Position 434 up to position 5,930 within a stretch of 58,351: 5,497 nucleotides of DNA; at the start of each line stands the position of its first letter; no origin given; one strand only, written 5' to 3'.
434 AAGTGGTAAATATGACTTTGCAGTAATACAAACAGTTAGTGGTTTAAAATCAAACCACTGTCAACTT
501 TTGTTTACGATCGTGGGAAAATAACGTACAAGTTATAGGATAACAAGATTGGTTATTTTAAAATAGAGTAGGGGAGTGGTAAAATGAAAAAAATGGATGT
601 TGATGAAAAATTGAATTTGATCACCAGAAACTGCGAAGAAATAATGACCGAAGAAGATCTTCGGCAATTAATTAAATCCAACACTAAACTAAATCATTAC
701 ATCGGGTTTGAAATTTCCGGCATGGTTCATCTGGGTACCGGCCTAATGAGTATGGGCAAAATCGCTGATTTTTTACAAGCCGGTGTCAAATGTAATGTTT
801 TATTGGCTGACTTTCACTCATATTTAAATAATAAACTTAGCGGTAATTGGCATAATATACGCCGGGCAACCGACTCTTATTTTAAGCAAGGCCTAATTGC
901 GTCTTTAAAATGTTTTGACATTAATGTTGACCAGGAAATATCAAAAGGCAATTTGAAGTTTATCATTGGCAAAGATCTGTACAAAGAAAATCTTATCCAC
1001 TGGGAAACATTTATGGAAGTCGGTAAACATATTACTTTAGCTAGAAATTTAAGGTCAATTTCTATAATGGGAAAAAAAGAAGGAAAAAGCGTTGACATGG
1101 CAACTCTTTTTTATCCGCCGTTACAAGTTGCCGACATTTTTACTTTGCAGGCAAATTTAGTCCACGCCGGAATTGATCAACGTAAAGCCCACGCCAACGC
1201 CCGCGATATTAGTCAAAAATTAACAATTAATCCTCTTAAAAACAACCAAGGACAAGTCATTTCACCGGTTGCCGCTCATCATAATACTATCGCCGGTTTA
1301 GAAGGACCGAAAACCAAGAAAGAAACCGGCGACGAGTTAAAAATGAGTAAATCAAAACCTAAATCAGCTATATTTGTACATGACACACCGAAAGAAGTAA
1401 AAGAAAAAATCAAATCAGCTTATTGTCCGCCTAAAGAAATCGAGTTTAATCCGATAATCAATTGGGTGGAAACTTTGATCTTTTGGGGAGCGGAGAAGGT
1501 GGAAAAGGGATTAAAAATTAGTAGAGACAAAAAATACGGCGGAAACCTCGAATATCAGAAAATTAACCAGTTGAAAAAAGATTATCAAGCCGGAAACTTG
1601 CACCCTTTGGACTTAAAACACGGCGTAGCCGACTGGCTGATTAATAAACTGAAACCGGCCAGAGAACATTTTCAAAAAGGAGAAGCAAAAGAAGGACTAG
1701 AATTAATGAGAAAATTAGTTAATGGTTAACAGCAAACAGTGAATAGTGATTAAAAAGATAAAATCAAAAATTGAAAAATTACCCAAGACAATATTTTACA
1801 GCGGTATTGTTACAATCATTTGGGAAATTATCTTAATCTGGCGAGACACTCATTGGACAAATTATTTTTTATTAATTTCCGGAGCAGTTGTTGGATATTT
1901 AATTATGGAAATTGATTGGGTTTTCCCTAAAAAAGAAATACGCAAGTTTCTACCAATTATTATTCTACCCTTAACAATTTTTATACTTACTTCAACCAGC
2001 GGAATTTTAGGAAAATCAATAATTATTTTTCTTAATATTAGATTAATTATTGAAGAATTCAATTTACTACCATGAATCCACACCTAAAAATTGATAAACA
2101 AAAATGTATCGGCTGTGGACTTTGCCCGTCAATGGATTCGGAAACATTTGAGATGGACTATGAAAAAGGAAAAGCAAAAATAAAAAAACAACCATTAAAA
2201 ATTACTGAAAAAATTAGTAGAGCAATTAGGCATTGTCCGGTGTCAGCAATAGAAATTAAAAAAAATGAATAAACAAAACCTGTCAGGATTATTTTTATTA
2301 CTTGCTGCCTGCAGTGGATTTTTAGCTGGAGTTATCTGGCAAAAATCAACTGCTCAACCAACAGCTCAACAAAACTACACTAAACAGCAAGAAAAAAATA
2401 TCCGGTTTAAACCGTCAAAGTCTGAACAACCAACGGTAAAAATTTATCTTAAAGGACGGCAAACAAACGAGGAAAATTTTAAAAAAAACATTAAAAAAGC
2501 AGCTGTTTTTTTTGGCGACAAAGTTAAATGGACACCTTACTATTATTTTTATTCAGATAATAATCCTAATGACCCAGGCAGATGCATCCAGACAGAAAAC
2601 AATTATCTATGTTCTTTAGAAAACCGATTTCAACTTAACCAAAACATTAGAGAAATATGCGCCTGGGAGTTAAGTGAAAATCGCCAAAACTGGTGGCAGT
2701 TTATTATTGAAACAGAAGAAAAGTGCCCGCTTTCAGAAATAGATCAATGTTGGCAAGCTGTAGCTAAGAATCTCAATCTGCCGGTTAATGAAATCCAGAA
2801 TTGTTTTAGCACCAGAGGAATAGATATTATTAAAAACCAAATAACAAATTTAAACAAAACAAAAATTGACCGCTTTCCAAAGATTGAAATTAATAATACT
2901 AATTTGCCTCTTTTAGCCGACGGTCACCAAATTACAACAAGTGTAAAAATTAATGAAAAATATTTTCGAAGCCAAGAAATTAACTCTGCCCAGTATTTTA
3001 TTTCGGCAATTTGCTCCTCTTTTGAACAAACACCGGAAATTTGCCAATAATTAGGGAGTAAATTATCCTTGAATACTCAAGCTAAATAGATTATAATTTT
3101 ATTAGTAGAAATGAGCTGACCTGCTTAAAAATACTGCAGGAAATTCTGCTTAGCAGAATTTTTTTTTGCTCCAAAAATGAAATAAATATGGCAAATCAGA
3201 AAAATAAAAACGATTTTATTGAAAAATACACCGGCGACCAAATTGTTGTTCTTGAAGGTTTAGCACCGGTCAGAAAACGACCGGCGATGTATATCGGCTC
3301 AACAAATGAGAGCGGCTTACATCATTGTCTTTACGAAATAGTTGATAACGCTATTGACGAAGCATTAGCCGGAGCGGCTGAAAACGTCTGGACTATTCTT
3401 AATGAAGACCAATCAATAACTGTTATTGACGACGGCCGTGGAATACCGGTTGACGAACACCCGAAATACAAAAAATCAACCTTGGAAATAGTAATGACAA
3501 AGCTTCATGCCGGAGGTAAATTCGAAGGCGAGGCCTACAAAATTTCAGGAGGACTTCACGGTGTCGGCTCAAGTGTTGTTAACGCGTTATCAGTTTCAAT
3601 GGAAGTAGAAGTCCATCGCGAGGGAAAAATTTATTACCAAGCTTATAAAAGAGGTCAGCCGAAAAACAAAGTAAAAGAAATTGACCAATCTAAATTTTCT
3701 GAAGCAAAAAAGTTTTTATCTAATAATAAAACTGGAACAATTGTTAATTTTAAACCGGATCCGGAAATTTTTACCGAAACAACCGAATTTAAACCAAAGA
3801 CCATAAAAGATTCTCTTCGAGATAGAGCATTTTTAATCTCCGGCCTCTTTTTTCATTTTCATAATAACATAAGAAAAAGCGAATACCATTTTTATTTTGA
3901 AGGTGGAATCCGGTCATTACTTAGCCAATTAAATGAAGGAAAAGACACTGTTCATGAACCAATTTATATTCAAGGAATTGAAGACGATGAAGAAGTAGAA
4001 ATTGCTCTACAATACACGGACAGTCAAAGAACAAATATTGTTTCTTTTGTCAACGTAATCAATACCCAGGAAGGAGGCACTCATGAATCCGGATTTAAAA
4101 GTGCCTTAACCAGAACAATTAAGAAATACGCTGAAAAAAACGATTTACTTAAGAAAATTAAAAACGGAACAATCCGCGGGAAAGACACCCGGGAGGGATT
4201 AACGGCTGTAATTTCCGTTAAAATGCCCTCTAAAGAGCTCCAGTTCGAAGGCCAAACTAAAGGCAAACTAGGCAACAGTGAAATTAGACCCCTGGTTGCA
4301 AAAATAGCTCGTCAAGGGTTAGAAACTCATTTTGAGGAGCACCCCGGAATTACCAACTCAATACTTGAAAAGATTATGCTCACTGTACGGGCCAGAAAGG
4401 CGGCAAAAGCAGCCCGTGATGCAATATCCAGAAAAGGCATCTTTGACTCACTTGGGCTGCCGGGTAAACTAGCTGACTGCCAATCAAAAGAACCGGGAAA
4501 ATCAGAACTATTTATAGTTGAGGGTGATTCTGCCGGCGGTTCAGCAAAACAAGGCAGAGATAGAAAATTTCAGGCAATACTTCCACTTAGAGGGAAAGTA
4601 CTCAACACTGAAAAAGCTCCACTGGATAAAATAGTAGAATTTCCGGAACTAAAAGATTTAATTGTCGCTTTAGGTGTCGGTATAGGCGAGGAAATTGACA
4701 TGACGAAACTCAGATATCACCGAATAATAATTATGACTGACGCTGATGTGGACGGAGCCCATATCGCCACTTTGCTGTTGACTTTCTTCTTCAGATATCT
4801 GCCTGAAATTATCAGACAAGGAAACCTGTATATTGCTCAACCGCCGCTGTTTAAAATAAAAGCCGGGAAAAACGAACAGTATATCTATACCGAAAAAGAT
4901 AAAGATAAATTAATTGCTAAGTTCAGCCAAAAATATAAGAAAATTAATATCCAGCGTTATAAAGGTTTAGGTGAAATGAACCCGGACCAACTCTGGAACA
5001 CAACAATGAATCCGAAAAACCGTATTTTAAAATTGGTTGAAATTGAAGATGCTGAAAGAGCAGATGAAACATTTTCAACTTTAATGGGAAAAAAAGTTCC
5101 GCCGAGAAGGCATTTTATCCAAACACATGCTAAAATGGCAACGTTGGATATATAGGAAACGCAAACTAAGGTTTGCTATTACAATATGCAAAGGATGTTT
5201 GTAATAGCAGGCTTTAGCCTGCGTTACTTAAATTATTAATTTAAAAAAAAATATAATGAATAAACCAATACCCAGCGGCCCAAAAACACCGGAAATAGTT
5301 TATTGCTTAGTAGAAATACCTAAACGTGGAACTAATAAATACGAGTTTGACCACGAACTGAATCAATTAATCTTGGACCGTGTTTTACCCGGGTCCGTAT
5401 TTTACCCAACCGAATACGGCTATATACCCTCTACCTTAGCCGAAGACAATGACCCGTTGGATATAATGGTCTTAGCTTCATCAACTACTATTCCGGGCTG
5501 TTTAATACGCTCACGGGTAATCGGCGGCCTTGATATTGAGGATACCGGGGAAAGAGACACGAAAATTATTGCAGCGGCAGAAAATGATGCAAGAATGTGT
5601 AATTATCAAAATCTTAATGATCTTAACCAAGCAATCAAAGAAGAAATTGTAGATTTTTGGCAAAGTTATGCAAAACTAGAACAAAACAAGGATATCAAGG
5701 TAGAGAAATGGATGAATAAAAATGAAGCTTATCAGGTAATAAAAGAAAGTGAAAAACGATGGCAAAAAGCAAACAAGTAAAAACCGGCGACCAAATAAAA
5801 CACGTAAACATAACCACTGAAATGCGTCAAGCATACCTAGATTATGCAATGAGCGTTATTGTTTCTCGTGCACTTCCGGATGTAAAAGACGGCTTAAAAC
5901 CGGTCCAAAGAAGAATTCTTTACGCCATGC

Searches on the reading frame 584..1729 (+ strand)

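Call 64: search_protein_families(library=pfam, proteins=[window:584-1729:+], max_evalue=0.001)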
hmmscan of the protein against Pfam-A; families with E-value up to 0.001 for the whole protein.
window:584-1729:+ (381 aa): 1 family
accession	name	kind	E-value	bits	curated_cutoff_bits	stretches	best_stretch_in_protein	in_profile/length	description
PF00579.31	tRNA-synt_1b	-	6e-39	134.6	21.1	1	32-355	2-290/292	tRNA synthetases class I (W and Y)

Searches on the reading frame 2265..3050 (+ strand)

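Call 64: search_protein_families(library=pfam, proteins=[window:2265-3050:+], max_evalue=0.001)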
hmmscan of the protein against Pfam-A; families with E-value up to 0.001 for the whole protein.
window:2265-3050:+ (261 aa): 1 family
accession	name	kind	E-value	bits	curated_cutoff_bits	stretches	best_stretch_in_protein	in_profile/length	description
PF25011.1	VSR_TRX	-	5.3e-07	30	27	1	69-201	20-181/208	Vacuolar sorting receptor thioredoxin-like domain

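Call 67: search_protein_families(library=ncbifam, proteins=[window:2265-3050:+], max_evalue=0.01)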
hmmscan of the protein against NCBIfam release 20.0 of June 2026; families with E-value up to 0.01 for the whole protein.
window:2265-3050:+ (261 aa): 0 families

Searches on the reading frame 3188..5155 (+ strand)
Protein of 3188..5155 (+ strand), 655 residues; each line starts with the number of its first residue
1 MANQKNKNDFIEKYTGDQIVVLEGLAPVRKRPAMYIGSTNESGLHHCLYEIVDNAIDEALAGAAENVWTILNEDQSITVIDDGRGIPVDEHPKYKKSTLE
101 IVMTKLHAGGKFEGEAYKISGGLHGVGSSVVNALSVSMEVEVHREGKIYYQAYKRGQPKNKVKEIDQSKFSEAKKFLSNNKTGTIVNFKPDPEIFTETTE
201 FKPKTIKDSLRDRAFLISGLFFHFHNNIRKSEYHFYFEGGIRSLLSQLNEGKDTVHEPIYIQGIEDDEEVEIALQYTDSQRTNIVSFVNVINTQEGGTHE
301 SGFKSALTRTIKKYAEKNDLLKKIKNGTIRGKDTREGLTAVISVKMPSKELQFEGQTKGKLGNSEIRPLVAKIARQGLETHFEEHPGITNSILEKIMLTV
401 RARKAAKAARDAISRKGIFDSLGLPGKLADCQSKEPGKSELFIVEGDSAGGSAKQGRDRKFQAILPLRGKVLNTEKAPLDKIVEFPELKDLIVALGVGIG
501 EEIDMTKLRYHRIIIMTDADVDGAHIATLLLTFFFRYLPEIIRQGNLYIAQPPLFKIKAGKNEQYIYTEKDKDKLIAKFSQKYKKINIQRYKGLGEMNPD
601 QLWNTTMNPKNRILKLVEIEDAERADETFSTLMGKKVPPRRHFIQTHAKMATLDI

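Call 64: search_protein_families(library=pfam, proteins=[window:3188-5155:+], max_evalue=0.001)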
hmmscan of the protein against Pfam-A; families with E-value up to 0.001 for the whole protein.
window:3188-5155:+ (655 aa): 4 families
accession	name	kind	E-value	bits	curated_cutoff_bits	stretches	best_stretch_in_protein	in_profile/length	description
PF00204.31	DNA_gyraseB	-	6.9e-54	182.4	27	1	240-411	1-172/173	DNA gyrase B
PF00986.26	DNA_gyraseB_C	-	1.4e-30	105.7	29.8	1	584-645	2-63/63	DNA gyrase B subunit, carboxyl terminus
PF01751.28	Toprim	-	1.5e-20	73.6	23.1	1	440-551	1-95/96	Toprim domain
PF02518.31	HATPase_c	-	1.5e-15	58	26.4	1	40-144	2-93/111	Histidine kinase-, DNA gyrase B-, and HSP90-like ATPase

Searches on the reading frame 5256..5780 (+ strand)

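Call 64: search_protein_families(library=pfam, proteins=[window:5256-5780:+], max_evalue=0.001)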
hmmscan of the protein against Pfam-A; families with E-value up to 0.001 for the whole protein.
window:5256-5780:+ (174 aa): 1 family
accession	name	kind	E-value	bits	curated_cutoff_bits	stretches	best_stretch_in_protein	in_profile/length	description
PF00719.24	Pyrophosphatase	-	2.2e-50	170.9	23.5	1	18-170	2-153/153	Inorganic pyrophosphatase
